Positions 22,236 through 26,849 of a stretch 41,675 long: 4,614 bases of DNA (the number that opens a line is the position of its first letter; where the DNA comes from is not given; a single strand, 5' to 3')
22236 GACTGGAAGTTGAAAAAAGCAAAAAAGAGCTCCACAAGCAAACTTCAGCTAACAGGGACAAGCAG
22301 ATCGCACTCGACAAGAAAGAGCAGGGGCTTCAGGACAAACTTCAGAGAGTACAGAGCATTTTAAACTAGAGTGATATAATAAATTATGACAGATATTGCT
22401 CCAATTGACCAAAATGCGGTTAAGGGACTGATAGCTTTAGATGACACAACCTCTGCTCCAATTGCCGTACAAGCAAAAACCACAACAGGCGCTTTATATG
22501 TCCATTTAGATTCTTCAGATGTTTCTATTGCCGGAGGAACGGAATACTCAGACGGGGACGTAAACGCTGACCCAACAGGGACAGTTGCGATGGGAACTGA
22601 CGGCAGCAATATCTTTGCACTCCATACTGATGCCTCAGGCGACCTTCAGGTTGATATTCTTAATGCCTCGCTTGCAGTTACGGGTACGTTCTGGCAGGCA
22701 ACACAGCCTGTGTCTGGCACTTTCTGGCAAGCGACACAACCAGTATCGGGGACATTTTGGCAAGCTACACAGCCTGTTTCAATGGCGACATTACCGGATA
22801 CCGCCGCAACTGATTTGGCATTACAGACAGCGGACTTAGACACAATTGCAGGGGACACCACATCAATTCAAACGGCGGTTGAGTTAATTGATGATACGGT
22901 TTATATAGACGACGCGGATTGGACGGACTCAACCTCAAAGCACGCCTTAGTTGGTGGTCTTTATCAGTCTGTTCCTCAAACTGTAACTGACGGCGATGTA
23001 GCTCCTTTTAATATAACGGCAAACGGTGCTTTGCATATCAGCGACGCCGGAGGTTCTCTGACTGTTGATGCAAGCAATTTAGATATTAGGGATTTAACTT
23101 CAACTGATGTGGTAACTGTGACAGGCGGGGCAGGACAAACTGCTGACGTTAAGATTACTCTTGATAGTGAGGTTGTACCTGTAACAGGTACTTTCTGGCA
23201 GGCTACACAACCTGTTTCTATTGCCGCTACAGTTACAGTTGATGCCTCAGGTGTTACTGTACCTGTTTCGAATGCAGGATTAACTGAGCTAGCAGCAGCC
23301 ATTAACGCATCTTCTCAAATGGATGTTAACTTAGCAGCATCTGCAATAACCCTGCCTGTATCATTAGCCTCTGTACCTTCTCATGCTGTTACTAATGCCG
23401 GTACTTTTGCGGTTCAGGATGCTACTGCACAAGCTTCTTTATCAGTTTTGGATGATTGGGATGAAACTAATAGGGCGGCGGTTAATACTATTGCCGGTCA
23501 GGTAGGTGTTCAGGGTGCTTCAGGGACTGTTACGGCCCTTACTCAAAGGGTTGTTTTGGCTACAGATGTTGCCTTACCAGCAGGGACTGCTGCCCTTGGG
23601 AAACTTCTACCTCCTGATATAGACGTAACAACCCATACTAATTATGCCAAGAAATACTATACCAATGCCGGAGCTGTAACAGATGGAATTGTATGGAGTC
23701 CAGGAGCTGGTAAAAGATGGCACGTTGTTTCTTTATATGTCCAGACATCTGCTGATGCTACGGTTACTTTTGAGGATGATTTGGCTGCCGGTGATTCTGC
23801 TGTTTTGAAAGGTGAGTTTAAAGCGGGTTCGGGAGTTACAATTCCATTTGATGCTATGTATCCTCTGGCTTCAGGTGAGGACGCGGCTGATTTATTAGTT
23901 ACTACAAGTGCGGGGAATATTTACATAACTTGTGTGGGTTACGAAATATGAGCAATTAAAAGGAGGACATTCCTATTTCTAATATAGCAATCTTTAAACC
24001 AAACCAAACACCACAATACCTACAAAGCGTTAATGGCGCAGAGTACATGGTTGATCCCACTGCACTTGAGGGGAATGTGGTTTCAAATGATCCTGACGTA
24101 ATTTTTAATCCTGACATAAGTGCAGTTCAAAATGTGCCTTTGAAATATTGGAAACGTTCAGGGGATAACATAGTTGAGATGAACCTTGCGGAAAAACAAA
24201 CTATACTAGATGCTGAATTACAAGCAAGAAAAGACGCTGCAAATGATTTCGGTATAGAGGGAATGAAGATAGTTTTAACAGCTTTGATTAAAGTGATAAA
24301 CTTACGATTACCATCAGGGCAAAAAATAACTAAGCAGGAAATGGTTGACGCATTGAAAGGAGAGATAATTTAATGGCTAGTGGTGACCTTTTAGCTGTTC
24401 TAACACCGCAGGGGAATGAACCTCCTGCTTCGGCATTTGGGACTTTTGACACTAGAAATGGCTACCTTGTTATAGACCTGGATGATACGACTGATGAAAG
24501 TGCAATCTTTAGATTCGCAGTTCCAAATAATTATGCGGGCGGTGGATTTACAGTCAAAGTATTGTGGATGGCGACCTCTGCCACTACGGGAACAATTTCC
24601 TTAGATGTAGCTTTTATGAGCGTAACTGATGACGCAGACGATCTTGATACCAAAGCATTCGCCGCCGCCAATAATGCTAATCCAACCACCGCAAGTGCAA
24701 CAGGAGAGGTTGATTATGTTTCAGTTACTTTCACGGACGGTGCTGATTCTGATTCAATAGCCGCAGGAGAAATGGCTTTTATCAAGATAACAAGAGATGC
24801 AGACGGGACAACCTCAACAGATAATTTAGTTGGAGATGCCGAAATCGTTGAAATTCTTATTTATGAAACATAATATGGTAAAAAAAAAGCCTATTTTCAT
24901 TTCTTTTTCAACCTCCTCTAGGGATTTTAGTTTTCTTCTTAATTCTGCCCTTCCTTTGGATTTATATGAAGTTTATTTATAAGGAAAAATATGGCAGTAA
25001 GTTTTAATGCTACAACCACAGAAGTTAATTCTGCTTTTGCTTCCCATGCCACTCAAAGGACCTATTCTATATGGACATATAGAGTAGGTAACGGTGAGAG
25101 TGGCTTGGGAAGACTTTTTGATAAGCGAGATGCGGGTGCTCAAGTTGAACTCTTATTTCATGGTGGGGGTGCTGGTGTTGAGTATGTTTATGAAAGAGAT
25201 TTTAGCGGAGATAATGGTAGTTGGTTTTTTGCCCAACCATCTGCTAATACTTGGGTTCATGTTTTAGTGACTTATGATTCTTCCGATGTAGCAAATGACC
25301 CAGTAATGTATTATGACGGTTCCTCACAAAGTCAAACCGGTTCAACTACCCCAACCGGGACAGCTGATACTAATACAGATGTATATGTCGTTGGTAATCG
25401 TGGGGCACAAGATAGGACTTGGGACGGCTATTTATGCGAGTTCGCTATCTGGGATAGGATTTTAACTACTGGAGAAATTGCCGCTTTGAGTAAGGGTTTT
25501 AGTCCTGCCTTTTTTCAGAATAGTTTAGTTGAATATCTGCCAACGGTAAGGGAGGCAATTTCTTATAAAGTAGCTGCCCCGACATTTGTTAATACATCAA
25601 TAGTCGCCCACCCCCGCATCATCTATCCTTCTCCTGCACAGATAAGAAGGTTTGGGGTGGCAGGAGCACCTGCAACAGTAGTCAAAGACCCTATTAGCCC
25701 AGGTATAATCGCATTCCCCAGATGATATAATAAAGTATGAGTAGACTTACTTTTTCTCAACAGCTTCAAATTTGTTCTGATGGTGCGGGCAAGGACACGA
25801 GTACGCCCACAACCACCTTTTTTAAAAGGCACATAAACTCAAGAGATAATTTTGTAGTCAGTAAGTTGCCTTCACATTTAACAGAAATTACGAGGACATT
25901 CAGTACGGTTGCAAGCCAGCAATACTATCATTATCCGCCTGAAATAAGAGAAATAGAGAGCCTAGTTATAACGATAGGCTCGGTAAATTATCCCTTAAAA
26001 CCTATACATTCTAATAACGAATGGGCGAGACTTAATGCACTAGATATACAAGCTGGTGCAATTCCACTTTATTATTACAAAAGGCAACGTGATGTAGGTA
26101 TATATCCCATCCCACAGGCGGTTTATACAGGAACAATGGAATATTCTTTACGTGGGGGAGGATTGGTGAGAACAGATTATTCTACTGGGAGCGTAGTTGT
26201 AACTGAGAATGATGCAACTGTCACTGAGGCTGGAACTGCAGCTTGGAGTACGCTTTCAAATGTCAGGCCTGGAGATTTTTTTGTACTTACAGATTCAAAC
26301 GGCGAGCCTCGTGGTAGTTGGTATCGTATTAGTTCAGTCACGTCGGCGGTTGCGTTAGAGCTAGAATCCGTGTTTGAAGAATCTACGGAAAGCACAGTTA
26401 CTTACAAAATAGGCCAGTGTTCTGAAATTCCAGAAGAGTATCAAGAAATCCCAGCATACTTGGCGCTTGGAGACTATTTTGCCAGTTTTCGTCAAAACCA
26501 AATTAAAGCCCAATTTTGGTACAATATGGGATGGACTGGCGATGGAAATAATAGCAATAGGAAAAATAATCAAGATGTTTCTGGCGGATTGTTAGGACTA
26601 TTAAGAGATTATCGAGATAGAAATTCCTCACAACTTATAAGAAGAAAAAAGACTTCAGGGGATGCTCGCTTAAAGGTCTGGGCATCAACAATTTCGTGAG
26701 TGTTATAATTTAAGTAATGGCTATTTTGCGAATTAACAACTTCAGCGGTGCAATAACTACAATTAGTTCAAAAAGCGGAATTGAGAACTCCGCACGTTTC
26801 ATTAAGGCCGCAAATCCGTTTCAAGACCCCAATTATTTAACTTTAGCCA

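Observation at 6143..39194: Genome-wide (G)TGnTATAAT element 5-8 nt upstream of ATGs lacking SD: a leaderless-mRNA expression system for late genes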

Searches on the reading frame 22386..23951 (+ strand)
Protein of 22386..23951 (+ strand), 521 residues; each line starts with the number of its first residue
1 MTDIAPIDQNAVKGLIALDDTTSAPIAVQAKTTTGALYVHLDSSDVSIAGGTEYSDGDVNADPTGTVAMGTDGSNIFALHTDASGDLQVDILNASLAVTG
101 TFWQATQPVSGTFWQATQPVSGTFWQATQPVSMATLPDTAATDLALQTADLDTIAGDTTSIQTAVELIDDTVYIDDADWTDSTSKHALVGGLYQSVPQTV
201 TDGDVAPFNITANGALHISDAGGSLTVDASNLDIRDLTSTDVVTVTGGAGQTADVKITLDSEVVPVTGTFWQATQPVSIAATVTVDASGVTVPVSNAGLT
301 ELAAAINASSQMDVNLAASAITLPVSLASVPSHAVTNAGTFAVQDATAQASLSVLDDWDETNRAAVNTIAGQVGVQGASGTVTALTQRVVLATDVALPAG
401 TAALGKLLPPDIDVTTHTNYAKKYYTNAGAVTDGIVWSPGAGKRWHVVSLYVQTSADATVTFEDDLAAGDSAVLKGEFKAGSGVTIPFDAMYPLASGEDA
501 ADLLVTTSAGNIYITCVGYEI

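Call 75: search_protein_families(library=phrogs, proteins=[window:22386-23951:+], max_evalue=0.01)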
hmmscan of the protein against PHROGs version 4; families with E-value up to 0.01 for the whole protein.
window:22386-23951:+ (521 aa): 0 families

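Call 82: search_protein_families(library=pfam, proteins=[window:22386-23951:+], max_evalue=0.01)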
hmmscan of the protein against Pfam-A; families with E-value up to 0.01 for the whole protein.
window:22386-23951:+ (521 aa): 0 families

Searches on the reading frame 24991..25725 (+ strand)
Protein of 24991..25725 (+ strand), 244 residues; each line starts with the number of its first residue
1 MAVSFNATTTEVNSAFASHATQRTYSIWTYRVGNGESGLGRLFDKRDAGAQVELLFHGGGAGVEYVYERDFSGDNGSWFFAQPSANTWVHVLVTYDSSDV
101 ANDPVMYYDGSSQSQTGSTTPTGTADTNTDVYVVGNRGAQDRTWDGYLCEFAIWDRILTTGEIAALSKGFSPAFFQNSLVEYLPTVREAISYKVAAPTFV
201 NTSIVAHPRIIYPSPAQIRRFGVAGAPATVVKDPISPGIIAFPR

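Call 75: search_protein_families(library=phrogs, proteins=[window:24991-25725:+], max_evalue=0.01)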
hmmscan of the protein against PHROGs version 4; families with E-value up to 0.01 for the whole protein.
window:24991-25725:+ (244 aa): 5 families
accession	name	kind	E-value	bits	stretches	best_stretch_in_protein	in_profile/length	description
phrog_31148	-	unknown function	5.1e-17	63.3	1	3-162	27-187/243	-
phrog_8510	-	head and packaging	1e-06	27.8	1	4-163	1174-1335/1348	virion structural protein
phrog_37157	-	unknown function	4.6e-05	22.4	1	84-166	73-157/965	-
phrog_10356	-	head and packaging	0.0017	17.6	1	104-168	550-616/852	virion structural protein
phrog_18503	-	unknown function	0.0031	16.9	1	14-172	561-712/844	-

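Call 82: search_protein_families(library=pfam, proteins=[window:24991-25725:+], max_evalue=0.01)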
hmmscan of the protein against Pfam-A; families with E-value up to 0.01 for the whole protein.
window:24991-25725:+ (244 aa): 1 family
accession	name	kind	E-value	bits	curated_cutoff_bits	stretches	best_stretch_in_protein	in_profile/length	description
PF13385.13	Laminin_G_3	-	1.2e-13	51.9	27.6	1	20-164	16-151/151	Concanavalin A-like lectin/glucanases superfamily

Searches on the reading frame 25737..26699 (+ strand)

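Call 75: search_protein_families(library=phrogs, proteins=[window:25737-26699:+], max_evalue=0.01)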
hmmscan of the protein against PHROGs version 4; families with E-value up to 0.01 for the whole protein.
window:25737-26699:+ (320 aa): 6 families
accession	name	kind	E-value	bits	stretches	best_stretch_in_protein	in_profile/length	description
phrog_2712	-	tail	1.4e-06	28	1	148-225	380-448/700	tail fiber protein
phrog_1980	-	tail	6.6e-06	26.7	1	148-225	4-75/449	tail fiber protein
phrog_24607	-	tail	0.0002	21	1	146-225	3-75/674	tail protein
phrog_38424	-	unknown function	0.0018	18.1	1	150-232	6-79/488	-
phrog_12714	-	unknown function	0.0021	17.7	1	148-226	6-80/568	-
phrog_34307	-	unknown function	0.0024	17.9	1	148-225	4-72/407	-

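Call 82: search_protein_families(library=pfam, proteins=[window:25737-26699:+], max_evalue=0.01)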
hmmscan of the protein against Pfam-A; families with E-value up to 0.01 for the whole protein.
window:25737-26699:+ (320 aa): 1 family
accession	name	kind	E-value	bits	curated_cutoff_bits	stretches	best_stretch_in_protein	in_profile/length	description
PF24175.2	SU10_adaptor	-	3.6e-06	28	27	1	48-138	40-123/194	SU10 adaptor protein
